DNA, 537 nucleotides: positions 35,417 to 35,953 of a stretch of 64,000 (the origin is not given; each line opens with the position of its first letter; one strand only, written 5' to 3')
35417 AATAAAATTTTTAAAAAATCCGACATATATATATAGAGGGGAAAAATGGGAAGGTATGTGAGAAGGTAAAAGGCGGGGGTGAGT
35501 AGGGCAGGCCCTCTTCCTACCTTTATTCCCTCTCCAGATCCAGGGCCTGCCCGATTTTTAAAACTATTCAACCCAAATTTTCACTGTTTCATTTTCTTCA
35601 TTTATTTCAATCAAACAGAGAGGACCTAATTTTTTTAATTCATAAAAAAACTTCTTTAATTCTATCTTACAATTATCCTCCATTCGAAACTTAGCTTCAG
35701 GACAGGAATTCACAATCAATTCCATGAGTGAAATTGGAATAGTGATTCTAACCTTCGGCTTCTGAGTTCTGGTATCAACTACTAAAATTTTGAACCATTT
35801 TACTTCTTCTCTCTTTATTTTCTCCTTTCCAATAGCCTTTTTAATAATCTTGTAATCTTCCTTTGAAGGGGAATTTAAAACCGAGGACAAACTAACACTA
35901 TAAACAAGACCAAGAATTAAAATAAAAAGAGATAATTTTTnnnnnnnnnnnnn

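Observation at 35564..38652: Five-gene ECF sigma / ZAS anti-sigma operon in which three secreted proteins share a triplicated ~65-aa C-terminal domain ending IW(I/V/L)E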

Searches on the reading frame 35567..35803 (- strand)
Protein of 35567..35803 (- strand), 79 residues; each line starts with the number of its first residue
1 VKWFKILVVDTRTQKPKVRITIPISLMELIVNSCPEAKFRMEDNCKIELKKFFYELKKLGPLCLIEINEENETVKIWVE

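Call 13: find_homologous_proteins(query=A1, max_evalue=0.1)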
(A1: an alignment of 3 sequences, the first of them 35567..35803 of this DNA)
Query A1 (3 sequences) (79 aa, profile of the alignment): 37 proteins with E <= 0.1 among 122 candidates.
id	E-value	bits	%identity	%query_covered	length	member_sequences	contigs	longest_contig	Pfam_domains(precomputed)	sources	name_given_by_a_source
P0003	9.3e-34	133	100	100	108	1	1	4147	-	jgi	jgi:hypothetical protein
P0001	2.4e-33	132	100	100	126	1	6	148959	-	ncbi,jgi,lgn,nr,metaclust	ncbi:hypothetical protein NLC82_04135 [Candidatus Aminicenantes bacterium AC-335-A11]|jgi:hypothetic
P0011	8.2e-32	127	34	96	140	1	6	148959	-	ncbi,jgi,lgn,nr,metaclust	ncbi:hypothetical protein NLC82_04155 [Candidatus Aminicenantes bacterium AC-335-A11]|jgi:hypothetic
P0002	6.7e-31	124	91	100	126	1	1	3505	-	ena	-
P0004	1.4e-29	120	89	100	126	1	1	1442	-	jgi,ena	-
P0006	2.4e-29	119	87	100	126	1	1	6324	-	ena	-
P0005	6.2e-29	118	87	100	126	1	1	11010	-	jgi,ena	-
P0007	1.6e-28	117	86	100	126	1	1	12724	-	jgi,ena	-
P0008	4.3e-28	115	84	100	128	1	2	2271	-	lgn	-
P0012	2.2e-27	113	33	92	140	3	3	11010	-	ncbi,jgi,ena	-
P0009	9.4e-23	98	67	100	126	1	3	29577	-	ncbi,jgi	-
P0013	1.8e-22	97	30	100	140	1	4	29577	-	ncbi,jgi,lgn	jgi:hypothetical protein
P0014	1.8e-20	91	68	100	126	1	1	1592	-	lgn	-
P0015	9.0e-20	89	56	100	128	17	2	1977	-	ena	-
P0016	8.7e-19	85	55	100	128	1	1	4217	-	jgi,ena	-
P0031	3.7e-15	74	49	100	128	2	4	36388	-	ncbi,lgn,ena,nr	ncbi:MAG: hypothetical protein ISS41_05095 [Candidatus Aminicenantes bacterium]|nr:hypothetical prot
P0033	6.5e-15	73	58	100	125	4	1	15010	-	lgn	-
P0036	2.0e-14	71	44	100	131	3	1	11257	-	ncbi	ncbi:MAG: hypothetical protein R6X21_08000 [Candidatus Aminicenantes bacterium]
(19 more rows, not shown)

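Call 18: search_solved_structures(query=A2, max_evalue=10)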
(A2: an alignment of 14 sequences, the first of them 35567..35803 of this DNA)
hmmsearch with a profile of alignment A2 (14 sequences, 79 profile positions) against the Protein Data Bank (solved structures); distinct sequences matched with E-value up to 10: 6.
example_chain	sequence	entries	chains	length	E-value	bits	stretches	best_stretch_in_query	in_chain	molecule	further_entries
2h4o_A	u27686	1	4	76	0.4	14.1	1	39-73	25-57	YonK protein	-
3k2j_A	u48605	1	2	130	0.46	14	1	19-58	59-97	Protein polybromo-1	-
2zvv_A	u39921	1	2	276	0.76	13.2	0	26-71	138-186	Proliferating cellular nuclear antigen 1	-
2zvw_A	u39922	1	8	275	0.93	13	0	35-71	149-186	Proliferating cell nuclear antigen 2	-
6o09_C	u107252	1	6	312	1.1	12.7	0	34-71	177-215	Proliferating cellular nuclear antigen 1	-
8g9j_A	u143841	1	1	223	7.4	10.1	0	43-75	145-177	THR1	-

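Call 23: find_encoding_contigs(protein=P0031, flank=6000, max_places=2)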
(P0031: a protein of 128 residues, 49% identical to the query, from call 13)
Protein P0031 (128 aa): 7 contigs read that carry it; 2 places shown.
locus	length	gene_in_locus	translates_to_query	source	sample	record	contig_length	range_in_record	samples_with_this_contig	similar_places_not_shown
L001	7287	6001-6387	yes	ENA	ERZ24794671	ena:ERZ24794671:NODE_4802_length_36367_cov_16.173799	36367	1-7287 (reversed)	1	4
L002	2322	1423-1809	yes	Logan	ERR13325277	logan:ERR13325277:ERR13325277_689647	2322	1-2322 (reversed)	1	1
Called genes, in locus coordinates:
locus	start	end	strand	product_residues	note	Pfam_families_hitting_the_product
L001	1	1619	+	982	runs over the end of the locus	PF00580:UvrD-helicase, PF13245:AAA_19, PF01443:Viral_helicase1 (faint), PF13361:UvrD_C, PF13538:UvrD_C_2 (faint), PF12705:PDDEXK_1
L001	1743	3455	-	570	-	PF01343:Peptidase_S49, PF25145:NfeD1b_N (weak), PF01343:Peptidase_S49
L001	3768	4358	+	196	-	PF04542:Sigma70_r2, PF08281:Sigma70_r4_2, PF04545:Sigma70_r4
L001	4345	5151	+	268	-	PF13490:zf-HC2 (weak)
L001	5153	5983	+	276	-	PF13174:TPR_6 (faint)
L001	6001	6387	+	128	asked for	-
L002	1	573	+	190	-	?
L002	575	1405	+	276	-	PF13174:TPR_6 (faint)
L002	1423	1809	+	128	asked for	-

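Call 24: find_encoding_contigs(protein=P0036, flank=6000, max_places=2)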
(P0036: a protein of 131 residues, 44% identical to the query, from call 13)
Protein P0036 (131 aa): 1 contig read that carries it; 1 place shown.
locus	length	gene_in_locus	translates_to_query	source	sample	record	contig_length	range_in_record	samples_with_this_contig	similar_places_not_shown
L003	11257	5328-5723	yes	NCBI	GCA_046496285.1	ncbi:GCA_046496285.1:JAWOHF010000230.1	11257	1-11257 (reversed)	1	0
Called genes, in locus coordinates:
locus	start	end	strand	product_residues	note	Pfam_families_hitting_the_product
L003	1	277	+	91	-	PF12705:PDDEXK_1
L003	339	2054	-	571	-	PF01343:Peptidase_S49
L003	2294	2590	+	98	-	PF13893:RRM_5 (weak), PF00076:RRM_1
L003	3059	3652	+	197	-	PF07638:Sigma70_ECF (weak), PF04542:Sigma70_r2, PF08281:Sigma70_r4_2, PF04545:Sigma70_r4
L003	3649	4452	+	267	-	-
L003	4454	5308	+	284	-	-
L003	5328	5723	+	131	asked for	-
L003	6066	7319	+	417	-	PF00330:Aconitase, PF28406:AcnX_3rd (weak)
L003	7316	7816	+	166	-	PF00694:Aconitase_C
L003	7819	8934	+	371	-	PF00180:Iso_dh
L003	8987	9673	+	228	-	PF00814:TsaD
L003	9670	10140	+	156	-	PF13302:Acetyltransf_3, PF13527:Acetyltransf_9 (weak), PF00583:Acetyltransf_1, PF13673:Acetyltransf_10, PF13508:Acetyltransf_7, PF14542:Acetyltransf_CG (weak), PF08445:FR47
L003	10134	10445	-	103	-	PF01416:PseudoU_synth_1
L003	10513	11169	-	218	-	PF00589:Phage_integrase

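Call 25: find_encoding_contigs(protein=P0033, flank=6000, max_places=2)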
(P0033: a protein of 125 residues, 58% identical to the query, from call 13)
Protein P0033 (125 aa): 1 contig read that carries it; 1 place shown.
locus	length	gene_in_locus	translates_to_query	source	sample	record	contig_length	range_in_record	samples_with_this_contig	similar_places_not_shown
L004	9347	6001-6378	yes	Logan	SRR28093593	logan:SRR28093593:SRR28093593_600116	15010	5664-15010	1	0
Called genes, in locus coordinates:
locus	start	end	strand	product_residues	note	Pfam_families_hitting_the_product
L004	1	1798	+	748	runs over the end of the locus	PF00368:HMG-CoA_red, PF00288:GHMP_kinases_N, PF08544:GHMP_kinases_C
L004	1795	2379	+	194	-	PF00293:NUDIX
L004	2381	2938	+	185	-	PF01209:Ubie_methyltran, PF01728:FtsJ (weak), PF13489:Methyltransf_23, PF01135:PCMT, PF13847:Methyltransf_31, PF08241:Methyltransf_11, PF08242:Methyltransf_12, PF13649:Methyltransf_25, +1 more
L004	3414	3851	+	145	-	-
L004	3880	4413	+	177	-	PF07638:Sigma70_ECF (weak), PF04542:Sigma70_r2, PF08281:Sigma70_r4_2, PF04545:Sigma70_r4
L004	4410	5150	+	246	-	PF13490:zf-HC2 (weak)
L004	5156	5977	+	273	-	-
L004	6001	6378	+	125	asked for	-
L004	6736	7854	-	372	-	PF02310:B12-binding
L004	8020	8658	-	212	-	PF00989:PAS (faint), PF13188:PAS_8 (weak)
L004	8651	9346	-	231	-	?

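Call 26: search_protein_representatives(alignment_id=A2)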
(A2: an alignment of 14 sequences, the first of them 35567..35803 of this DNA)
Query: 14 sequences, 79 profile positions. Proteins with E-value up to 0.001 (for the whole library): 801; up to 1e-10: 108; up to 1e-30: 1. The best 150 are listed.
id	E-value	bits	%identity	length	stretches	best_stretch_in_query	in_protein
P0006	9.6e-31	121.9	-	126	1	1-79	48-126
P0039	3.1e-27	110.7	-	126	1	1-79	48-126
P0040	5.6e-26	106.6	-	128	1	1-79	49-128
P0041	3.2e-25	104.2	-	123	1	1-79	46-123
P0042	4.0e-24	100.7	-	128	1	1-79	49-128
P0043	1.8e-23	98.6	-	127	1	1-79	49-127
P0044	2.5e-23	98.1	-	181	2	3-77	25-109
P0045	2.9e-23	97.9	-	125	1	2-79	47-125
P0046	6.0e-23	96.9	-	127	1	2-79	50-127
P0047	2.3e-22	95.1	-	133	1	2-79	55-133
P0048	7.7e-22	93.4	-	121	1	2-79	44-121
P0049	1.7e-21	92.3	-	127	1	1-79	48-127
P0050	2.3e-21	91.9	-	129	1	2-79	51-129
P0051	6.6e-21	90.4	-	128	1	1-79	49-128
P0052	6.8e-21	90.4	-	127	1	2-79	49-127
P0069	1.4e-17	79.7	-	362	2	2-79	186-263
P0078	6.8e-16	74.3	-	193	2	1-77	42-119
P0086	2.4e-15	72.6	-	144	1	2-79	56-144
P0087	2.7e-15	72.4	-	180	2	2-79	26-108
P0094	1.2e-14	70.4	-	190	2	3-76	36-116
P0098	2.0e-14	69.6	-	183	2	3-76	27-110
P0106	5.5e-14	68.2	-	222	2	3-79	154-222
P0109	1.4e-13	66.9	-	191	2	3-77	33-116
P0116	6.7e-13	64.7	-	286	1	3-79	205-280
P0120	1.0e-12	64.1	-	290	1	2-79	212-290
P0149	1.7e-10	57.0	-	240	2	2-78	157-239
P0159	3.5e-10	56.0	-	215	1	3-77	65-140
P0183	1.7e-09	53.9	-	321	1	1-79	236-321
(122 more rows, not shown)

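Call 27: predict_structure(alignment_id=A2)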
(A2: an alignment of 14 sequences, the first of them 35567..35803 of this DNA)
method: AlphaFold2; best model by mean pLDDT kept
length: 79 residues; sequences in the alignment: 14
mean_pLDDT: 82.0   pTM: 0.64
mean pLDDT of the five models: 82.0, 81.5, 80.7, 71.1, 62.5
residues with pLDDT >= 90: 11; 70-90: 59; 50-70: 9; < 50: 0
segments of 3 or more residues with pLDDT < 50: none
pLDDT, mean of each block of 10 residues (from residue 1): 88 91 89 74 66 81 81 87
secondary structure, 60 per line:
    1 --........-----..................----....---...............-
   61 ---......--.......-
elements in order: E3-10 E16-23 H24-33 E38-41 E45-48 H49-59 E64-69 E72-78

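Call 28: search_protein_families(library=pfam, proteins=[P0044, P0078, P0087, P0094, P0069, P0116, P0106, P0149, P0183, P0159], max_evalue=0.1)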
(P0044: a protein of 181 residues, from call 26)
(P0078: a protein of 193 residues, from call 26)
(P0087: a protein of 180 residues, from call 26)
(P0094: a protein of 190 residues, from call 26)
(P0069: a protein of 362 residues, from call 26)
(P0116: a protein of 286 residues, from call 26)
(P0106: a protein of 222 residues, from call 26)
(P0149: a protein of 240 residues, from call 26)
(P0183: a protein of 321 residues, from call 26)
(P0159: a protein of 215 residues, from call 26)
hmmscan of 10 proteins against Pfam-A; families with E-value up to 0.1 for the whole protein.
P0044 (181 aa): 2 families
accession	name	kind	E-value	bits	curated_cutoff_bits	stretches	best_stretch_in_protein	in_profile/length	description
PF25291.1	CGLA_C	-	0.016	15.7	27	0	14-63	6-58/79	Lambda-carrageenase C-terminal domain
PF20024.5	DUF6432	-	0.089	13.5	29.6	0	70-113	31-74/97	Family of unknown function (DUF6432)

P0078 (193 aa): 0 families

P0087 (180 aa): 0 families

P0094 (190 aa): 2 families
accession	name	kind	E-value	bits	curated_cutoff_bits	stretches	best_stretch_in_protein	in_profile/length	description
PF14732.11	UAE_UbL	-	0.014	16.3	30.8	1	149-187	38-78/89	Ubiquitin/SUMO-activating enzyme ubiquitin-like domain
PF14795.11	Leucyl-specific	-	0.017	15.7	25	0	76-101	23-48/56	Leucine-tRNA synthetase-specific domain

P0069 (362 aa): 2 families
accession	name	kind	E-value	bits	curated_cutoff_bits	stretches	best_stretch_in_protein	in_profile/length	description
PF10698.15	DUF2505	-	0.005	17.4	26.9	0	300-319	123-142/158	Protein of unknown function (DUF2505)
PF18933.6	PsbP_2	-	0.02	15.3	27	1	24-163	52-183/184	PsbP-like protein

P0116 (286 aa): 4 families
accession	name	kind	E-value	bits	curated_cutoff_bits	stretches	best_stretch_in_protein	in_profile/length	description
PF13432.12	TPR_16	-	7.9e-07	29.9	32.7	1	33-96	4-60/65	Tetratricopeptide repeat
PF13174.12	TPR_6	-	1.8e-05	25.5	26.3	1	64-92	1-28/33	Tetratricopeptide repeat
PF13646.12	HEAT_2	-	0.0096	16.6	27.7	1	111-182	24-87/88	HEAT repeats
PF13428.12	TPR_14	-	0.067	14.4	23.5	1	33-66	8-41/44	Tetratricopeptide repeat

P0106 (222 aa): 0 families

P0149 (240 aa): 3 families
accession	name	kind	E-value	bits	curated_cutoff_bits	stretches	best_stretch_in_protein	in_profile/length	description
PF22746.1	SHOCT-like_DUF2089-C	-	3.3e-09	36.5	27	1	116-145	1-30/32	SHOCT-like domain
PF02637.23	GatB_Yqey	-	0.02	15.2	27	0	115-144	42-71/148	GatB domain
PF04120.17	Iron_permease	-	0.024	14.9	25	1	180-229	50-99/128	Low affinity iron permease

P0183 (321 aa): 2 families
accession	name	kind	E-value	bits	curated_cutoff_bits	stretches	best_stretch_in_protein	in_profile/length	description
PF13174.12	TPR_6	-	0.0048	17.9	26.3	1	71-101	2-31/33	Tetratricopeptide repeat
PF13432.12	TPR_16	-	0.024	15.5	32.7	1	69-103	31-64/65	Tetratricopeptide repeat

P0159 (215 aa): 0 families

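Call 36: list_cluster_members(proteins=[P0044, P0078, P0087, P0094, P0116, P0120, P0149, P0069, P0183, P0086])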
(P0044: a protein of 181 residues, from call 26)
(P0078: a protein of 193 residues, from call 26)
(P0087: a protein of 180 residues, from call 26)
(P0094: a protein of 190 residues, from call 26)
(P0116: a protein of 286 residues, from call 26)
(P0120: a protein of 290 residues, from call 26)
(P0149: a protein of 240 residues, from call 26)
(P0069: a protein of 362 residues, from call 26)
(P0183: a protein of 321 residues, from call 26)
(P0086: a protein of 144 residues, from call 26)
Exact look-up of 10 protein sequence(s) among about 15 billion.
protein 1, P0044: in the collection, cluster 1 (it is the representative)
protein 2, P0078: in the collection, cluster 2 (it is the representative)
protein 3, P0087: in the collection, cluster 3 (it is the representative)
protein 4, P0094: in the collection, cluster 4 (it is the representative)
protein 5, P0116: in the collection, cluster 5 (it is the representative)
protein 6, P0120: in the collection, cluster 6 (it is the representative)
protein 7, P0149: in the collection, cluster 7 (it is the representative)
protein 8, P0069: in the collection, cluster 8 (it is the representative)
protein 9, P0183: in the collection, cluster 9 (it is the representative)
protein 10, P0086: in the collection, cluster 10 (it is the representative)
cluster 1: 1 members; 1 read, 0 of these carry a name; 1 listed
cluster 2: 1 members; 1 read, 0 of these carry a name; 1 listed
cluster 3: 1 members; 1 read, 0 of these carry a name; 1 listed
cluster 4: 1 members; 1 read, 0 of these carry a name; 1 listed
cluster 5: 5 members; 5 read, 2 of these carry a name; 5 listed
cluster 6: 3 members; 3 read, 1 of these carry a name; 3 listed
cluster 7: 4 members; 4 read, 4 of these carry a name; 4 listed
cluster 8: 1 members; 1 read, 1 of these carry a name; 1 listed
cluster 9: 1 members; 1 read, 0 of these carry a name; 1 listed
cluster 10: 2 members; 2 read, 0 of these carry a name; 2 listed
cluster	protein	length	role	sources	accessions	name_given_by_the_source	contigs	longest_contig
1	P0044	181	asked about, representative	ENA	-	-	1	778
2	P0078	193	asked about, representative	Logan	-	-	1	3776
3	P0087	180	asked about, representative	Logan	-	-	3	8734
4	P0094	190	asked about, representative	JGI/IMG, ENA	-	-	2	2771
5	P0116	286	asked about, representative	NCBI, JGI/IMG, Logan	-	hypothetical protein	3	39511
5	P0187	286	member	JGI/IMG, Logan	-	hypothetical protein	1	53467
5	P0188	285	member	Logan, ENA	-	-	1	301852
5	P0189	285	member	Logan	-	-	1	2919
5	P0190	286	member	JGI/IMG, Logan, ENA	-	-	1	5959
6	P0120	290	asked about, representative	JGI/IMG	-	hypothetical protein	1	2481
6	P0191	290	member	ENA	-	-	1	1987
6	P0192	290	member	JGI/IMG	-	-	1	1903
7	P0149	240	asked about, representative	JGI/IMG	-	hypothetical protein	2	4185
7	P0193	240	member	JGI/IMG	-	hypothetical protein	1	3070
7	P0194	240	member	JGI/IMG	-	hypothetical protein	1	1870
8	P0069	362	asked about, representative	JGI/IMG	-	hypothetical protein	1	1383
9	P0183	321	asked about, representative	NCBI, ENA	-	-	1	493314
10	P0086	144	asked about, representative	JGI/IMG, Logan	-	-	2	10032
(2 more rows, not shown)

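Call 39: search_protein_families(library=pfam, alignment_id=A3, max_evalue=0.1)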
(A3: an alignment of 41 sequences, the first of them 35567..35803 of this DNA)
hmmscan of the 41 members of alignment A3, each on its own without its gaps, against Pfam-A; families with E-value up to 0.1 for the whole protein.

A. member 1, window:35567-35803:- (79 aa): 0 families

B. families by the number of members that match (of 41 scanned): 15 families
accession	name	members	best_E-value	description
PF24932.1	UBA_NBR1_C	2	0.014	Next to BRCA1 gene 1 protein-like, C-terminal UBA domain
PF14732.11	UAE_UbL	1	0.0024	Ubiquitin/SUMO-activating enzyme ubiquitin-like domain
PF04120.17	Iron_permease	1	0.0044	Low affinity iron permease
PF04014.23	MazE_antitoxin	1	0.0052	Antidote-toxin recognition MazE, bacterial antitoxin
PF12327.13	FtsZ_C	1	0.0076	FtsZ family, C-terminal domain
PF00467.35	KOW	1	0.0076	KOW motif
PF10698.15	DUF2505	1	0.024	Protein of unknown function (DUF2505)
PF14795.11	Leucyl-specific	1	0.031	Leucine-tRNA synthetase-specific domain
PF04456.17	DUF503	1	0.04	Protein of unknown function (DUF503)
PF13947.11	GUB_WAK_bind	1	0.057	Wall-associated receptor kinase galacturonan-binding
PF16198.10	TruB_C_2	1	0.057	tRNA pseudouridylate synthase B C-terminal domain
PF00925.25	GTP_cyclohydro2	1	0.074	GTP cyclohydrolase II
PF15723.11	MqsR_toxin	1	0.089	Motility quorum-sensing regulator, toxin of MqsA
PF22015.1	OSBS_N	1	0.092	O-succinylbenzoate synthase, N-terminal domain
PF16576.10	HlyD_D23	1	0.095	Barrel-sandwich domain of CusB or HlyD membrane-fusion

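Call 42: find_related_loci(query=A4, collection=genome_contigs, flank=5000)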
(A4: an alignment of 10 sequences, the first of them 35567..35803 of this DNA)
Query A4 (79 aa) in genome_contigs; peptide patterns used: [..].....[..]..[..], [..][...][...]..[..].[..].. (x = any residue, [..] = any of these).
180 stretches matched a pattern; 102 encode a relative of the query (tblastn E <= 1e-3); the best 80 are kept; 80 distinct loci.
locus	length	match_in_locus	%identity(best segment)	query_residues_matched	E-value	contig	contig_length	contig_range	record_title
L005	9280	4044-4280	53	1-79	5e-27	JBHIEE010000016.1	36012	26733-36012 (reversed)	MAG: Candidatus Aminicenantia bacterium isolate b3.sp2_bin.19 NODE_215_length_36012_cov_6.521234, whole genome shotgun s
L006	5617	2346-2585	55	1-79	2e-25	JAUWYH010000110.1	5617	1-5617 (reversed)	MAG: Candidatus Aminicenantes bacterium isolate CSMAG_2705 CSMAG_2705_k141_616060_length_5617_cov_6.4578, whole genome s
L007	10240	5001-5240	54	1-79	2e-25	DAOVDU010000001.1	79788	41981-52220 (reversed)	MAG TPA_asm: Candidatus Aminicenantes bacterium isolate CSMAG_1065 CSMAG_1065_k141_3660112_length_79788_cov_47.4687, who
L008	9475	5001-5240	51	1-79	2e-25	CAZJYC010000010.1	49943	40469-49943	MAG TPA_asm: uncultured Eubacteriales bacterium isolate binchicken_co327_166 genome assembly, contig: NODE_59_length_499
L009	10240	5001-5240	55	1-79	7e-25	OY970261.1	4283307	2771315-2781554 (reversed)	MAG: Candidatus Aminicenantes bacterium isolate MFD04408.bin.1.29 genome assembly, chromosome: 1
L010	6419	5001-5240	53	1-79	9e-25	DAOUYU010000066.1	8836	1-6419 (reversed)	MAG TPA_asm: Candidatus Aminicenantes bacterium isolate CSMAG_935 CSMAG_935_k141_5938758_length_8836_cov_7.0000, whole g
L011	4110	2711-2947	51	1-79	2e-24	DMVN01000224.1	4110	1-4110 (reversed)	MAG TPA_asm: Acidobacteria bacterium isolate UBA10528 contig_34939, whole genome shotgun sequence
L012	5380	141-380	55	1-79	2e-24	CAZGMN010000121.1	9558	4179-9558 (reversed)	MAG TPA_asm: uncultured Eubacteriales bacterium isolate SRP098346_co1_441 genome assembly, contig: NODE_9342_length_9558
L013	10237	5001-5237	51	1-79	2e-24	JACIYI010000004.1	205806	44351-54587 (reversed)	MAG: Candidatus Aminicenantes bacterium isolate MAG-74 Aminicenantales_C3_bin33_Scaffold_4, whole genome shotgun sequenc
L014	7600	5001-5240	54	1-79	2e-24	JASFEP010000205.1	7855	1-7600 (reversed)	MAG: Candidatus Aminicenantes bacterium isolate D0606M12metaG_Bin_51 D0606M12metaG_FD_scaffold_1978_c1, whole genome sho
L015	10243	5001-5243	48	1-79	2e-24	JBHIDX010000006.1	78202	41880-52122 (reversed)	MAG: Candidatus Aminicenantales bacterium isolate b3.sp3_bin.11 NODE_21_length_78202_cov_9.448322, whole genome shotgun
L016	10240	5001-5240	54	1-79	3e-24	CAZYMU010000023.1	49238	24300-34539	MAG TPA_asm: uncultured Eubacteriales bacterium isolate binchicken_co262_58 genome assembly, contig: NODE_545_length_492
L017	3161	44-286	54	1-79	4e-24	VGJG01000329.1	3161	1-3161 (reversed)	MAG: Candidatus Aminicenantes bacterium isolate M_DeepCast_400m_m2_293 M_DeepCast_400m_m2_293_Ga0194112_10075386, whole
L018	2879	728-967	53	1-79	5e-24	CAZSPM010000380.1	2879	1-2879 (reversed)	MAG TPA_asm: uncultured Eubacteriales bacterium isolate binchicken_co275_105 genome assembly, contig: NODE_80422_length_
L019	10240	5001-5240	54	1-79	7e-24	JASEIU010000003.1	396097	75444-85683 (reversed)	MAG: Candidatus Saccharicenans sp. isolate Yes71-14 NODE_3_length_396097_cov_69.148338, whole genome shotgun sequence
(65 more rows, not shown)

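Call 44: find_encoding_contigs(protein=P0087, flank=5000, max_places=2)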
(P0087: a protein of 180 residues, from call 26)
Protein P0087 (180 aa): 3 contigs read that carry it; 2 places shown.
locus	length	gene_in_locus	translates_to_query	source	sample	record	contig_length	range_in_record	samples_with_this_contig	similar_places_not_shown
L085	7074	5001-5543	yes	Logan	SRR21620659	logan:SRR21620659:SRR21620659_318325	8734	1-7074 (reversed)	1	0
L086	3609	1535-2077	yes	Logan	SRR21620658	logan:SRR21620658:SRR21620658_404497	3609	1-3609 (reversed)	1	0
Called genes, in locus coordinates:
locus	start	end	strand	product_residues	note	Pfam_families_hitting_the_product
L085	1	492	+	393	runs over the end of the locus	PF00149:Metallophos, PF12850:Metallophos_2 (weak)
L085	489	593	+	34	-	-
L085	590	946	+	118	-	PF12675:DUF3795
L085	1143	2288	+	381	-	PF00149:Metallophos, PF12850:Metallophos_2 (faint)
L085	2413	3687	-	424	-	PF19425:Csd3_N2, PF01551:Peptidase_M23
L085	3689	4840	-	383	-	PF04015:DUF362, PF12797:Fer4_2 (faint), PF12837:Fer4_6 (faint), PF14697:Fer4_21 (weak)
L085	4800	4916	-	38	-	-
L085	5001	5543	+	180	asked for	-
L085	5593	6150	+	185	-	-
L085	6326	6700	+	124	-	-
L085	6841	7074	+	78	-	?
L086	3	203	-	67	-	?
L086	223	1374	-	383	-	PF04015:DUF362, PF12797:Fer4_2 (faint), PF12837:Fer4_6 (faint), PF14697:Fer4_21 (weak)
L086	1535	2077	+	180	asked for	-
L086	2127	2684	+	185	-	-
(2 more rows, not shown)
